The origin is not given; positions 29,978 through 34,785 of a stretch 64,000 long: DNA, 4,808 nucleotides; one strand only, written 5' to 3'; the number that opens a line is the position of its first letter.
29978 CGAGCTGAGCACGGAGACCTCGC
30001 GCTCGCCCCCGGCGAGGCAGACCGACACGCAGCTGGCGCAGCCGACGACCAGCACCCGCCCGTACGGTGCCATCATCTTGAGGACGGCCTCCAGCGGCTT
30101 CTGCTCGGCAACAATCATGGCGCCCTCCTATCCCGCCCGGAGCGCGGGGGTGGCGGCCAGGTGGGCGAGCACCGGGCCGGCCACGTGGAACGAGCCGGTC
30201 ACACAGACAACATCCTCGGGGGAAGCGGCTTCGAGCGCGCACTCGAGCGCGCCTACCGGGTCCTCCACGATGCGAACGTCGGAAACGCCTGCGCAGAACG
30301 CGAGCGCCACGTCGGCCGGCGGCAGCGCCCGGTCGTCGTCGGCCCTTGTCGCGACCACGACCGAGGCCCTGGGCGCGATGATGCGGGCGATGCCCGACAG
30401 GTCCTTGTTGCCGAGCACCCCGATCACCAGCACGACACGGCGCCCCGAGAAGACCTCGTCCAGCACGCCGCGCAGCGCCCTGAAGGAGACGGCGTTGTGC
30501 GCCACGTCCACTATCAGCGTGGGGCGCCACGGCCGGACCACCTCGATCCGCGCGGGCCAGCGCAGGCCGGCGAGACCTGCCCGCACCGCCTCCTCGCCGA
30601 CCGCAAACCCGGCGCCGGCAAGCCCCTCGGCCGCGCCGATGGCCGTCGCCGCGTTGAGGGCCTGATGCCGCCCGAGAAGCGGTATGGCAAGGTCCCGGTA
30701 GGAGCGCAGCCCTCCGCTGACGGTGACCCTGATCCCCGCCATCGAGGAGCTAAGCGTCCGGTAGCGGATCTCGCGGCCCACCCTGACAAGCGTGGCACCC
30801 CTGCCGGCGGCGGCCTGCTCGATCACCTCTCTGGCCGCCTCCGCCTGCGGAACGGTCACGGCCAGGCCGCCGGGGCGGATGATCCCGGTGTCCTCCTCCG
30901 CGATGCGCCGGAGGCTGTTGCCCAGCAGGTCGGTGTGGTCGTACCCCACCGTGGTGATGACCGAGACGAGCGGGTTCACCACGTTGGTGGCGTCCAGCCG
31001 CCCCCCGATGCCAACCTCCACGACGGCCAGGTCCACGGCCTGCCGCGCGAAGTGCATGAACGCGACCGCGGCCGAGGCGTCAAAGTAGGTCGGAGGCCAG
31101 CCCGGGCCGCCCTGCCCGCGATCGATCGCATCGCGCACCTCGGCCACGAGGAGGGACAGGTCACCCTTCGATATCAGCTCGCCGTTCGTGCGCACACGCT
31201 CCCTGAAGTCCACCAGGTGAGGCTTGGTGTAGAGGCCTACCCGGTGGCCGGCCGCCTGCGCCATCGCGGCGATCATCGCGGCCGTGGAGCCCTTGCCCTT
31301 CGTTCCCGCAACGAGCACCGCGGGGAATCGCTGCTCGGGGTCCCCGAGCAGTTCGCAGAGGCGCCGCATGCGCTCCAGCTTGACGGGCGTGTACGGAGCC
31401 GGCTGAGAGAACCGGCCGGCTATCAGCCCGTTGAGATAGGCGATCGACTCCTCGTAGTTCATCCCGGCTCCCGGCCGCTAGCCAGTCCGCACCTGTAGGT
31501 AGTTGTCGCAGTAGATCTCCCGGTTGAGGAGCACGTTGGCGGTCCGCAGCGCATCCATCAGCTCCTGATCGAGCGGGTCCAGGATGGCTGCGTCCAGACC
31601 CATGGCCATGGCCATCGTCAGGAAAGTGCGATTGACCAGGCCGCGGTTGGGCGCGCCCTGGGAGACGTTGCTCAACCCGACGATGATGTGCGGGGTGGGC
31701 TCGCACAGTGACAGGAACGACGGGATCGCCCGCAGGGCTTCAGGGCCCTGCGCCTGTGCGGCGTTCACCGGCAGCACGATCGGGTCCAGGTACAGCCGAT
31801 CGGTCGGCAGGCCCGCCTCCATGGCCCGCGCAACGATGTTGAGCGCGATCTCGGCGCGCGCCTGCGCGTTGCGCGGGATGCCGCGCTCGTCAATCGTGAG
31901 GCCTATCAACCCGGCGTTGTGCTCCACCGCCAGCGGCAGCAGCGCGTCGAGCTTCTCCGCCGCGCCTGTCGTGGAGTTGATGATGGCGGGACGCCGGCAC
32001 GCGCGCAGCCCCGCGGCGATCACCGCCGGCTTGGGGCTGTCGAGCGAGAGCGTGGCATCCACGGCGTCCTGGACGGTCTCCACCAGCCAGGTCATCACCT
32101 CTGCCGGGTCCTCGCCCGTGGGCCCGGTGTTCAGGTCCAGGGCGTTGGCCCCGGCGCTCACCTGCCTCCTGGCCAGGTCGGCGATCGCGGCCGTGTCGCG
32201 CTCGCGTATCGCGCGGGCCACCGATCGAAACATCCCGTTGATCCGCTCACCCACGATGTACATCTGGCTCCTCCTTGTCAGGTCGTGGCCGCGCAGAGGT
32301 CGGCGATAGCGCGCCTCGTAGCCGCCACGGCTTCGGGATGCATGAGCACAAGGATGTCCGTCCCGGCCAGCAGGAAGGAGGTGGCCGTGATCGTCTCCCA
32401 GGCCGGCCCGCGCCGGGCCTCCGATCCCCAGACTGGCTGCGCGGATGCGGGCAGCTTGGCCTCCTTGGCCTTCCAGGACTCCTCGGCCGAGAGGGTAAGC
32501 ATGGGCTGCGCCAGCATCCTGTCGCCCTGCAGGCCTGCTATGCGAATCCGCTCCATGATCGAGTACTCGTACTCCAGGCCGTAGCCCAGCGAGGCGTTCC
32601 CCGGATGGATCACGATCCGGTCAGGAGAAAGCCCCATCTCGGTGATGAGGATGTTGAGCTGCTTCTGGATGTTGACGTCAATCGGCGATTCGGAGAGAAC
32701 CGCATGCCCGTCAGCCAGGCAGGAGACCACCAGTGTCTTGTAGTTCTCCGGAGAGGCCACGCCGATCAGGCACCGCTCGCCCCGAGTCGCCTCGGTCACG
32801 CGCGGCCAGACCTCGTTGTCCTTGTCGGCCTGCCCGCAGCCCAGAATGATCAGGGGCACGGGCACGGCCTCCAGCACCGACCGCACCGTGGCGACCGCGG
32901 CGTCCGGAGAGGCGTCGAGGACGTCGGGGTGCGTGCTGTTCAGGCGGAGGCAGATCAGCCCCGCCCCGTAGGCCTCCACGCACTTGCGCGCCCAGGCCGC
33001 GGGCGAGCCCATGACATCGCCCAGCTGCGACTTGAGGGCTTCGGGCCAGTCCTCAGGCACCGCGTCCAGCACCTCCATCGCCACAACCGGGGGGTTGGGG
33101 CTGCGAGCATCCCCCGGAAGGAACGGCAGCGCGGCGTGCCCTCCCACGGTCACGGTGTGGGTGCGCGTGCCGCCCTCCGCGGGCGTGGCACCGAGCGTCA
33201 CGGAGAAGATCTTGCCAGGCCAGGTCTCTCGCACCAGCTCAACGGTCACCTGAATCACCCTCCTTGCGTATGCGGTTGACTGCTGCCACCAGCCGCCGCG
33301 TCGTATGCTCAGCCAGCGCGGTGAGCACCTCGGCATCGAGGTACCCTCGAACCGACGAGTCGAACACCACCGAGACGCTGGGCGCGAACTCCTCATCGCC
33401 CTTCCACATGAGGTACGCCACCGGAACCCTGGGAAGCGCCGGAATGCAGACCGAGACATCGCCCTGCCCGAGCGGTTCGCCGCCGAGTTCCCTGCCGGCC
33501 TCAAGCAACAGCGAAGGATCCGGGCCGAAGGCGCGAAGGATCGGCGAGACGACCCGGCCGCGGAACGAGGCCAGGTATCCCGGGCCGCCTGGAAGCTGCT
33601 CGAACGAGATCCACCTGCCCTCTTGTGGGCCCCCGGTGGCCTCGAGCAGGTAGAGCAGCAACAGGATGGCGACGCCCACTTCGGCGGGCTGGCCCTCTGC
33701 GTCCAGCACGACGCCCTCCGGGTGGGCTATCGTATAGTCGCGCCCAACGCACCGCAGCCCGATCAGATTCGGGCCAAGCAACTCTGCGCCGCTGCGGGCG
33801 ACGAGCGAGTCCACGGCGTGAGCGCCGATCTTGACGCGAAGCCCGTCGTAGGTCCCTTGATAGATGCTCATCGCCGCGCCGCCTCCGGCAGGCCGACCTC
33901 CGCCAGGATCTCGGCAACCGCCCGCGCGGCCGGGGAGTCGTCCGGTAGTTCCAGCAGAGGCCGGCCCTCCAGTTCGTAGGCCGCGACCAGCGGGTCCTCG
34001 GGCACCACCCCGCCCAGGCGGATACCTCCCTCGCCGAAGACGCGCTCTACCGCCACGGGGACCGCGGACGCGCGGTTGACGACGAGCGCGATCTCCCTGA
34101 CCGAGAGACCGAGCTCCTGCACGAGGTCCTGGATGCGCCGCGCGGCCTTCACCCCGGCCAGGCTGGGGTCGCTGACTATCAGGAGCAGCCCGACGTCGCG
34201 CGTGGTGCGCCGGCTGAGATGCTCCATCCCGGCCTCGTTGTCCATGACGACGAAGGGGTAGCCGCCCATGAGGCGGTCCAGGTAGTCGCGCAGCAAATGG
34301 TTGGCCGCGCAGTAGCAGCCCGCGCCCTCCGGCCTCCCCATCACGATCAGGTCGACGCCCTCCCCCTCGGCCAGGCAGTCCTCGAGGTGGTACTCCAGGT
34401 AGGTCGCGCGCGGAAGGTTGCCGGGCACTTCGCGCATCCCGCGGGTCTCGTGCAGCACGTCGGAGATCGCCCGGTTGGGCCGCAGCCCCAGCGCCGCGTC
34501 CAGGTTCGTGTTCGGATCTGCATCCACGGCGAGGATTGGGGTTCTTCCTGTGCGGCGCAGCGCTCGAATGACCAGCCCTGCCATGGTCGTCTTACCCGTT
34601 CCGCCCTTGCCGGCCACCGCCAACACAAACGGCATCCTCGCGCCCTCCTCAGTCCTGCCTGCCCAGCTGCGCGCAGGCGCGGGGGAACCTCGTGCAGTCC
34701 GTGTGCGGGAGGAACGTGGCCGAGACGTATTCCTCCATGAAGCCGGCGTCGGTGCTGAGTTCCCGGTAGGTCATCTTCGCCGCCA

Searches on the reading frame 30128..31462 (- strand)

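Call 7: search_protein_families(library=pfam, proteins=[window:30128-31462:-], max_evalue=0.0001)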
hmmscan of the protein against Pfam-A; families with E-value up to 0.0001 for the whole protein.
window:30128-31462:- (444 aa): 2 families
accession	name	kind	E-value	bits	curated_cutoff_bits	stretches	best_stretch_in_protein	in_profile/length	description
PF02875.26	Mur_ligase_C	-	3e-20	73.8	28.4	1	305-425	2-127/127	Mur ligase, glutamate ligase domain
PF08245.18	Mur_ligase_M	-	2.4e-13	50.9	24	1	135-278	49-200/200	Mur ligase middle domain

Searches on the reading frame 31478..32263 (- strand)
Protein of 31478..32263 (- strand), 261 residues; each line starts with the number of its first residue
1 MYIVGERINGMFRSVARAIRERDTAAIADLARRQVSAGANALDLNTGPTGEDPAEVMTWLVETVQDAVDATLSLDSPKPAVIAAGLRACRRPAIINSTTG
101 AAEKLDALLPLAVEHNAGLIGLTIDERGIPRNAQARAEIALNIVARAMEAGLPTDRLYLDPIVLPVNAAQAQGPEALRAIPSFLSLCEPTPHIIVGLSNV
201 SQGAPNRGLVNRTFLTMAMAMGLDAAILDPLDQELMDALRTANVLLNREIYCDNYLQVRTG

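Call 7: search_protein_families(library=pfam, proteins=[window:31478-32263:-], max_evalue=0.0001)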
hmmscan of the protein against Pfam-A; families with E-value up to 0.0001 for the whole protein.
window:31478-32263:- (261 aa): 1 family
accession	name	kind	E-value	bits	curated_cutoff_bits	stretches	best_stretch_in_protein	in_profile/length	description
PF00809.28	Pterin_bind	-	7.5e-21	75.3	25.5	1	14-228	10-243/244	Pterin binding enzyme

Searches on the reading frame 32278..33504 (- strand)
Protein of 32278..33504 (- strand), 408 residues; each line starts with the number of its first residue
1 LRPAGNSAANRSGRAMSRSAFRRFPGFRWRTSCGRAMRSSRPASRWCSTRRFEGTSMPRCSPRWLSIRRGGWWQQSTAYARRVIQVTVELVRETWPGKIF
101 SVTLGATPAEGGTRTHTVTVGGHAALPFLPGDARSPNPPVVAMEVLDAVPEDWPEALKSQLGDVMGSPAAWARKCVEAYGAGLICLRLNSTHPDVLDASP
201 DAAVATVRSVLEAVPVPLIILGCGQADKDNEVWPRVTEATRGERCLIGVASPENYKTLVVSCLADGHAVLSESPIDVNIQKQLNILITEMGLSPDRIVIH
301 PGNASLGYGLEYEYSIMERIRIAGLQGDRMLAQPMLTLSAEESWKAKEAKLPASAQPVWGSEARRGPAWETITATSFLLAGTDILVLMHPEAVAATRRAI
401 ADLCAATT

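Call 7: search_protein_families(library=pfam, proteins=[window:32278-33504:-], max_evalue=0.0001)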
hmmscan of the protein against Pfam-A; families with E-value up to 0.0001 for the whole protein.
window:32278-33504:- (408 aa): 1 family
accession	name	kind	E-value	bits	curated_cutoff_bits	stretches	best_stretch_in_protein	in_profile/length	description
PF03599.22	CdhD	-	3.5e-39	135.1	24.8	1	103-348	3-223/387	CO dehydrogenase/acetyl-CoA synthase delta subunit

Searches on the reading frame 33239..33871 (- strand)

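Call 7: search_protein_families(library=pfam, proteins=[window:33239-33871:-], max_evalue=0.0001)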
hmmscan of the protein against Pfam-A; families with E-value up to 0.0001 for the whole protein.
window:33239-33871:- (210 aa): 1 family
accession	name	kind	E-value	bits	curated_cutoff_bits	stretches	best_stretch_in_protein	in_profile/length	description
PF12654.12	DUF3786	-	5e-46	156.9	27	1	23-192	5-175/176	Domain of unknown function (DUF3786)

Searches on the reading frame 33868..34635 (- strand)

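Call 7: search_protein_families(library=pfam, proteins=[window:33868-34635:-], max_evalue=0.0001)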
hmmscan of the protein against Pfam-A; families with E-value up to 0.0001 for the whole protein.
window:33868-34635:- (255 aa): 3 families
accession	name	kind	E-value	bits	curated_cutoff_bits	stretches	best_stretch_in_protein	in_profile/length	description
PF01656.29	CbiA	-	1.6e-12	47.9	25.4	1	5-226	2-124/125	CobQ/CobB/MinD/ParA nucleotide binding domain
PF13614.12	AAA_31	-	7.5e-07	29.7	27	1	9-63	9-62/177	AAA domain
PF00142.24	Fer4_NifH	-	5e-05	23.4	25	0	5-107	3-95/271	4Fe-4S iron sulfur cluster binding proteins, NifH/frxC family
